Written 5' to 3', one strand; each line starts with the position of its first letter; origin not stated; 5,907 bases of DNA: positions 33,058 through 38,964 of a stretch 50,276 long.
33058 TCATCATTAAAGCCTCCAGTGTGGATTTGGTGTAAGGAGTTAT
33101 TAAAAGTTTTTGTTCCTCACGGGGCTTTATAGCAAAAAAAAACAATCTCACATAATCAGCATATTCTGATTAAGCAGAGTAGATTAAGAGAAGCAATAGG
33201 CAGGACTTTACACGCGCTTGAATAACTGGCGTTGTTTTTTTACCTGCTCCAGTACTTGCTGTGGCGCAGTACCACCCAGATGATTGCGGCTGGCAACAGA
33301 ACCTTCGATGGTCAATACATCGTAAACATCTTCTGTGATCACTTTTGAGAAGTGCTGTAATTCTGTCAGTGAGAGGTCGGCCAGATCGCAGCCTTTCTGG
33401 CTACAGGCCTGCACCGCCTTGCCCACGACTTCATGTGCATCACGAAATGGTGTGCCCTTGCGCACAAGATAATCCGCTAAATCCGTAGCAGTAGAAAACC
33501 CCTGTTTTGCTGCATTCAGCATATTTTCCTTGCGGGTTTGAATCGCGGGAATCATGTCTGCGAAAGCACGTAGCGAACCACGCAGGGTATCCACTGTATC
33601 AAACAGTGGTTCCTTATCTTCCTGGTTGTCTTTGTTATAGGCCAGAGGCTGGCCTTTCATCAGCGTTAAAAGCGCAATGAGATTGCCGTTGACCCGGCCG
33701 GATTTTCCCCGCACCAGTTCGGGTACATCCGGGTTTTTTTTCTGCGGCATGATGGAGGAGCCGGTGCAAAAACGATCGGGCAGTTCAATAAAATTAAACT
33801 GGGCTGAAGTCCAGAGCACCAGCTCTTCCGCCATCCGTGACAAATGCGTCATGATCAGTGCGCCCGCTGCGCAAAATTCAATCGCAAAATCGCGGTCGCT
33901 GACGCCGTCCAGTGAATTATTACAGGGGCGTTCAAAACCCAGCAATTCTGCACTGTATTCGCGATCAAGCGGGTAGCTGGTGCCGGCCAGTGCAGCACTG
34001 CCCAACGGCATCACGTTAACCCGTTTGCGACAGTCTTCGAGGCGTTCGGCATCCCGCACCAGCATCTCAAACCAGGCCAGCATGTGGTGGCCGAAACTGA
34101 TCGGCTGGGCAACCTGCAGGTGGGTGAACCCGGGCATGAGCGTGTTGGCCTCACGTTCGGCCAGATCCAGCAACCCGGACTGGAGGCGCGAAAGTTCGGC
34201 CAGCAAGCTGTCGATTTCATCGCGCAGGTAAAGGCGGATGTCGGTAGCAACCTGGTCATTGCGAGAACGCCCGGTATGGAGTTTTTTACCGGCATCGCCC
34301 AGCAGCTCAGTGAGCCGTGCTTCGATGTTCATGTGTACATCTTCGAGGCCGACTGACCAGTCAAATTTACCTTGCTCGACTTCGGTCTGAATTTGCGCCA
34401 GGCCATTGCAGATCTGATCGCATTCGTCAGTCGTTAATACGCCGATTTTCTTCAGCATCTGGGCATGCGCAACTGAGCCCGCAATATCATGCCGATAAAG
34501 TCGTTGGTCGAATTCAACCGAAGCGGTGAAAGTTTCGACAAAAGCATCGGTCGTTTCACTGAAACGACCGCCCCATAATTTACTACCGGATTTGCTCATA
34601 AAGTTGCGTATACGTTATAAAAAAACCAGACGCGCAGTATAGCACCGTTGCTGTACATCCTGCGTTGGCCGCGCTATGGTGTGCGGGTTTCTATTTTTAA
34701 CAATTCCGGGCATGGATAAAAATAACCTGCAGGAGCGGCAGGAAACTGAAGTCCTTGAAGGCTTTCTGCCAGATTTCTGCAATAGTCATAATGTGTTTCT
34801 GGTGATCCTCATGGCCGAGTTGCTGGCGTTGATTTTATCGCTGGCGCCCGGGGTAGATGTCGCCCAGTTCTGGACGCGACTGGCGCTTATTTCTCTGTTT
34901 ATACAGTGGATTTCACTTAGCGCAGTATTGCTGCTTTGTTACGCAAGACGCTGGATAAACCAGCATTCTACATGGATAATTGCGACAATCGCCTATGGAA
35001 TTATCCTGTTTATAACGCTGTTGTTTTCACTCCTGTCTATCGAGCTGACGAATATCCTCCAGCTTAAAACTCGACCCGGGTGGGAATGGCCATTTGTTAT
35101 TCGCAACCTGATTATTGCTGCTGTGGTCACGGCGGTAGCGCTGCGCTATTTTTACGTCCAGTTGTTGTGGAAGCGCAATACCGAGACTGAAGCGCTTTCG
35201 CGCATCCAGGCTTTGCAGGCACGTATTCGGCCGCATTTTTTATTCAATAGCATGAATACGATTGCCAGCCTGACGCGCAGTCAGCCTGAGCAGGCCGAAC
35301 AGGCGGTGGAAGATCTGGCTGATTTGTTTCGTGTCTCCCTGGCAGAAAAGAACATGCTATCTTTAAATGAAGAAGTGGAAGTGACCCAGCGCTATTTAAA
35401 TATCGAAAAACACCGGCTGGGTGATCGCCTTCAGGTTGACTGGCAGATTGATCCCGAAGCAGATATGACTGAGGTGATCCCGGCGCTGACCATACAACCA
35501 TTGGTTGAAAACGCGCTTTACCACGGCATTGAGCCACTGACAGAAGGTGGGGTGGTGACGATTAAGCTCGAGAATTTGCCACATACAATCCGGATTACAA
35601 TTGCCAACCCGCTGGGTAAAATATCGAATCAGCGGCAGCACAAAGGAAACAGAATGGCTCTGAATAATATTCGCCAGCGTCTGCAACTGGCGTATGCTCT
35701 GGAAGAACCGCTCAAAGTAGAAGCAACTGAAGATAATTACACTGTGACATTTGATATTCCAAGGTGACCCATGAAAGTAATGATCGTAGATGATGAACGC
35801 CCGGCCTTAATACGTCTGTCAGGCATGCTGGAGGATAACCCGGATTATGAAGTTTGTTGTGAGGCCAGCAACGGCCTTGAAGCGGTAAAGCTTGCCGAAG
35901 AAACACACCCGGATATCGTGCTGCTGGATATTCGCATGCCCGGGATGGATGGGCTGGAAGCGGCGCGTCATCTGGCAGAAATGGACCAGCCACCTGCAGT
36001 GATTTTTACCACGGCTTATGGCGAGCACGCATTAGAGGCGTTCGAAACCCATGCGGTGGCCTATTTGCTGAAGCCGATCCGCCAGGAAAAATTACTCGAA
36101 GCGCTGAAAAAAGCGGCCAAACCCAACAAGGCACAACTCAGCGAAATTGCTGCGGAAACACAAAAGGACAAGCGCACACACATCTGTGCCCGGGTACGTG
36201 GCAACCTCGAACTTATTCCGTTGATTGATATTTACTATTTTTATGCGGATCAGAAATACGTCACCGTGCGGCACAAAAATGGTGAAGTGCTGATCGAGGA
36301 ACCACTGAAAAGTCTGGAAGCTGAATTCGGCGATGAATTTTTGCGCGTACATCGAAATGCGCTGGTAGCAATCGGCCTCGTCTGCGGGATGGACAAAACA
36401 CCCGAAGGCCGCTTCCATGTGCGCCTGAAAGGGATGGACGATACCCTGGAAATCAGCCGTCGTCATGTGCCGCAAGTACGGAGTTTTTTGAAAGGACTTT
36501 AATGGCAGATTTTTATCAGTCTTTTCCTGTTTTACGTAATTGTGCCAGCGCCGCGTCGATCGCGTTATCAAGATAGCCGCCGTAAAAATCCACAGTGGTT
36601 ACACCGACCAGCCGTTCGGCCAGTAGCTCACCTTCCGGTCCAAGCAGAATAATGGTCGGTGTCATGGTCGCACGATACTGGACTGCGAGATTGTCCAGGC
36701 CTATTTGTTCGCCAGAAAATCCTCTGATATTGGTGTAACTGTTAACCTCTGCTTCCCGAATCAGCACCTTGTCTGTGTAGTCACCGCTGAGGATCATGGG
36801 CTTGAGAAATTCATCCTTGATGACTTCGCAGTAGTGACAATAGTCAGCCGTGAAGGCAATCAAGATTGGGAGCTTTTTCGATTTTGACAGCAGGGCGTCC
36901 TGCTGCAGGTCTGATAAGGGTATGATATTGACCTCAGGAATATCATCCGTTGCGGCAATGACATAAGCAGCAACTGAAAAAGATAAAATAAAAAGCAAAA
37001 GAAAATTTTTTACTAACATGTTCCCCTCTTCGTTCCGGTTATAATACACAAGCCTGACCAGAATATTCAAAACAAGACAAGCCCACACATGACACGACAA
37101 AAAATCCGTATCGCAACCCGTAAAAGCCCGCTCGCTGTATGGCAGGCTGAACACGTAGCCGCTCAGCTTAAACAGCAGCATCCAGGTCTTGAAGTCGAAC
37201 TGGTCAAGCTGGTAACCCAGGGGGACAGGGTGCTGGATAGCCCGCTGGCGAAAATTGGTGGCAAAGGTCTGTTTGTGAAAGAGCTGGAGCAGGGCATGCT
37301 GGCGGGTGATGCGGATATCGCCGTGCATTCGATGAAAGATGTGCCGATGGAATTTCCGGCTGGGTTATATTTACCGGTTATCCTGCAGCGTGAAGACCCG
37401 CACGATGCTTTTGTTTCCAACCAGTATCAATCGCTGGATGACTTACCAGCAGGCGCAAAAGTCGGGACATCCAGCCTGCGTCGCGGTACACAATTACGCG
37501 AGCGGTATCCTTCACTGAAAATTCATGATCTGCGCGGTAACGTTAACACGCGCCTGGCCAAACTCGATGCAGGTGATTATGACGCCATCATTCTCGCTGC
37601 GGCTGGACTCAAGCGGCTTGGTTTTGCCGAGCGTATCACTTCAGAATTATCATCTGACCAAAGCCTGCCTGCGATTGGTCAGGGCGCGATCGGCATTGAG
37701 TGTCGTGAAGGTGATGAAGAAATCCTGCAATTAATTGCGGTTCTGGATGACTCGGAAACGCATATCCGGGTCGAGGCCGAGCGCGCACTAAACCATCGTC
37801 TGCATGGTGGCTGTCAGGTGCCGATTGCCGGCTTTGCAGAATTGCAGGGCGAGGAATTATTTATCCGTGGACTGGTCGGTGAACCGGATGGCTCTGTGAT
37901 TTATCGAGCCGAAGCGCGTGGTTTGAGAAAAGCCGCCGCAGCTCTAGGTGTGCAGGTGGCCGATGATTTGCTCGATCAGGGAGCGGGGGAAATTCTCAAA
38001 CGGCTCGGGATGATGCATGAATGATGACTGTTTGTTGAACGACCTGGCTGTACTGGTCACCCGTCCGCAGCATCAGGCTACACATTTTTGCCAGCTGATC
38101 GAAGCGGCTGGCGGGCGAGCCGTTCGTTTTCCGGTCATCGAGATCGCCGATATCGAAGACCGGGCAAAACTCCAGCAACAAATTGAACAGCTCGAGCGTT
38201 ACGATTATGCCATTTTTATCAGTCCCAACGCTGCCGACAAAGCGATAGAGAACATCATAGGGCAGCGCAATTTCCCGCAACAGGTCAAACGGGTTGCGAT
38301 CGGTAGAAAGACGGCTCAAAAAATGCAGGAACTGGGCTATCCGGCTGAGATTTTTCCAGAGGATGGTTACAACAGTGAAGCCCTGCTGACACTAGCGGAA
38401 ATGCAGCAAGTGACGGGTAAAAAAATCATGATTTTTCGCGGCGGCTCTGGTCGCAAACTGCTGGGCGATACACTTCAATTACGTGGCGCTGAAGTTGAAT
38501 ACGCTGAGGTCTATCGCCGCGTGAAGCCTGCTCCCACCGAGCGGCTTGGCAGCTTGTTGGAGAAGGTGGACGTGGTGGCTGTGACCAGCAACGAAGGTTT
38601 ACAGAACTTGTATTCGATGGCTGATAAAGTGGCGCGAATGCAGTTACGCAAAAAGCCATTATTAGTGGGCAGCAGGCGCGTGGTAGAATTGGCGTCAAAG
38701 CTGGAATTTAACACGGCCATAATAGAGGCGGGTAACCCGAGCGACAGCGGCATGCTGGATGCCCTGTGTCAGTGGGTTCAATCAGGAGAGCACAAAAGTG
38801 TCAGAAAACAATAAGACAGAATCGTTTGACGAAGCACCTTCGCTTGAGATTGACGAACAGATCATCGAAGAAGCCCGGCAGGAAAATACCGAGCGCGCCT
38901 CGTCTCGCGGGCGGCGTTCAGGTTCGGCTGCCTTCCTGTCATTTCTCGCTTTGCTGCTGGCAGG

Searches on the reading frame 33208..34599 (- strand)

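Call 22: search_protein_families(library=pfam, proteins=[window:33208-34599:-], max_evalue=0.00001)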
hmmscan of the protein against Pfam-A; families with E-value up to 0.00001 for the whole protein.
window:33208-34599:- (463 aa): 2 families
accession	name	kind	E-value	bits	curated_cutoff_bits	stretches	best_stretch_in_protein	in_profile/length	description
PF00206.25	Lyase_1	-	2.4e-78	264.1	27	1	11-305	1-312/312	Lyase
PF14698.11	ASL_C2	-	2.4e-31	108.4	27.3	1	368-436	1-69/69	Argininosuccinate lyase C-terminal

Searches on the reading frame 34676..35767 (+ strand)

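Call 22: search_protein_families(library=pfam, proteins=[window:34676-35767:+], max_evalue=0.00001)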
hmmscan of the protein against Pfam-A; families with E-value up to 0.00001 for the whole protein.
window:34676-35767:+ (363 aa): 1 family
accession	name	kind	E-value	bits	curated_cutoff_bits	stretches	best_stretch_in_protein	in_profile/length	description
PF06580.19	His_kinase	-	9.9e-25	87.1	25.2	1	176-252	2-81/81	Histidine kinase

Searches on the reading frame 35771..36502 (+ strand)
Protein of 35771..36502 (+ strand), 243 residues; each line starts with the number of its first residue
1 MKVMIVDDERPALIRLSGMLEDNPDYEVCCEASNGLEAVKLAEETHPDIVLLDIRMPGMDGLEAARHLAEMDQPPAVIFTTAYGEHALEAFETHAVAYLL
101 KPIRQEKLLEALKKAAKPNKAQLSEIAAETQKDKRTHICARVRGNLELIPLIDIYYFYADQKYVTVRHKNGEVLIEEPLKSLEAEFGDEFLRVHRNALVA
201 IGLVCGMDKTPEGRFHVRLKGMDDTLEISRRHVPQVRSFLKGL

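Call 88: search_protein_families(library=pfam, proteins=[window:35771-36502:+], max_evalue=0.00001)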
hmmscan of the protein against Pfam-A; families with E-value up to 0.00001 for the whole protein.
window:35771-36502:+ (243 aa): 2 families
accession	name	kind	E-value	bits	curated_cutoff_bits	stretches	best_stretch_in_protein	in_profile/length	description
PF00072.30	Response_reg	-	9.4e-27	93.8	30.2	1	3-112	1-110/111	Response regulator receiver domain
PF04397.21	LytTR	-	1.6e-19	70.4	22.6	1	146-240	3-97/98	LytTr DNA-binding domain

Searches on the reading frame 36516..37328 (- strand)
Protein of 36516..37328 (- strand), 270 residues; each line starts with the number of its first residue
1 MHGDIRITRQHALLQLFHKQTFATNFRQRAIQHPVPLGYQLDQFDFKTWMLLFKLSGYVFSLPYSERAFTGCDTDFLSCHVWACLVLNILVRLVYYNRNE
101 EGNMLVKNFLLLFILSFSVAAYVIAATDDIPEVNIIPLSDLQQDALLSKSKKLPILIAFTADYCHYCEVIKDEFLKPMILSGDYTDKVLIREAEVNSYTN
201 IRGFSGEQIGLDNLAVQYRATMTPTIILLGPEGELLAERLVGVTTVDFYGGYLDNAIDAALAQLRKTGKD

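Call 88: search_protein_families(library=pfam, proteins=[window:36516-37328:-], max_evalue=0.00001)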
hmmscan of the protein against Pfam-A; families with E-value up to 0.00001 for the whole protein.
window:36516-37328:- (270 aa): 2 families
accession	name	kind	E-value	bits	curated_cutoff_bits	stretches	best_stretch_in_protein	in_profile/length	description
PF13899.12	Thioredoxin_7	-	7.1e-08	32.9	27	1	140-231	5-83/83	Thioredoxin-like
PF13098.12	Thioredoxin_2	-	1.5e-07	32.1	27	1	149-244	2-95/104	Thioredoxin-like domain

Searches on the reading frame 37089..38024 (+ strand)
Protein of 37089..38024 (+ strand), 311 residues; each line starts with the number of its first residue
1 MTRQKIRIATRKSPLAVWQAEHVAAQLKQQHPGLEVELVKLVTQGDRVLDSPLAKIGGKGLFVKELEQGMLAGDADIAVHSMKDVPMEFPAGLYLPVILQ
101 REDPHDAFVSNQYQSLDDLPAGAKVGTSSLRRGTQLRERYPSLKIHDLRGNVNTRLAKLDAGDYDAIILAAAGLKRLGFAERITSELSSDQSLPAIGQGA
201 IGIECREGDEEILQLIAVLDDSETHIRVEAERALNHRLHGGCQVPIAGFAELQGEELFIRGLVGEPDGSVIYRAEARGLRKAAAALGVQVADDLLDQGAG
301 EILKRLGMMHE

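Call 88: search_protein_families(library=pfam, proteins=[window:37089-38024:+], max_evalue=0.00001)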
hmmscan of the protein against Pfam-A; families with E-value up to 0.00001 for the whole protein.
window:37089-38024:+ (311 aa): 2 families
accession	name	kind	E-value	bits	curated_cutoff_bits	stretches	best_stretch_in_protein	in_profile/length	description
PF01379.25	Porphobil_deam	-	1.6e-88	296.1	22.1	1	6-213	1-206/207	Porphobilinogen deaminase, dipyromethane cofactor binding domain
PF03900.20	Porphobil_deamC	-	3.1e-18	66.3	26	1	226-295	2-73/74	Porphobilinogen deaminase, C-terminal domain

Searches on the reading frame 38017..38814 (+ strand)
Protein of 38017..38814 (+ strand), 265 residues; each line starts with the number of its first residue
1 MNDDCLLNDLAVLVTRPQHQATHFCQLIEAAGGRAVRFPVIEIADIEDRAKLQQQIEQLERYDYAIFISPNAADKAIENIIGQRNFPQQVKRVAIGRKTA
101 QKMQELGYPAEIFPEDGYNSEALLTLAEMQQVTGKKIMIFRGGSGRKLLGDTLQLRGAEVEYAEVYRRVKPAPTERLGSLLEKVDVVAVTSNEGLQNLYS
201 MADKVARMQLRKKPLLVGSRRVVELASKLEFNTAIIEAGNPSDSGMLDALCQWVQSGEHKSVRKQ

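Call 88: search_protein_families(library=pfam, proteins=[window:38017-38814:+], max_evalue=0.00001)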
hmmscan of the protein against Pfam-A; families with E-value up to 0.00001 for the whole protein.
window:38017-38814:+ (265 aa): 1 family
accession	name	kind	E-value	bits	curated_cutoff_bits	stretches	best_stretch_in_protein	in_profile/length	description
PF02602.20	HEM4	-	1.7e-42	145.6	27.5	1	26-246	5-229/231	Uroporphyrinogen-III synthase HemD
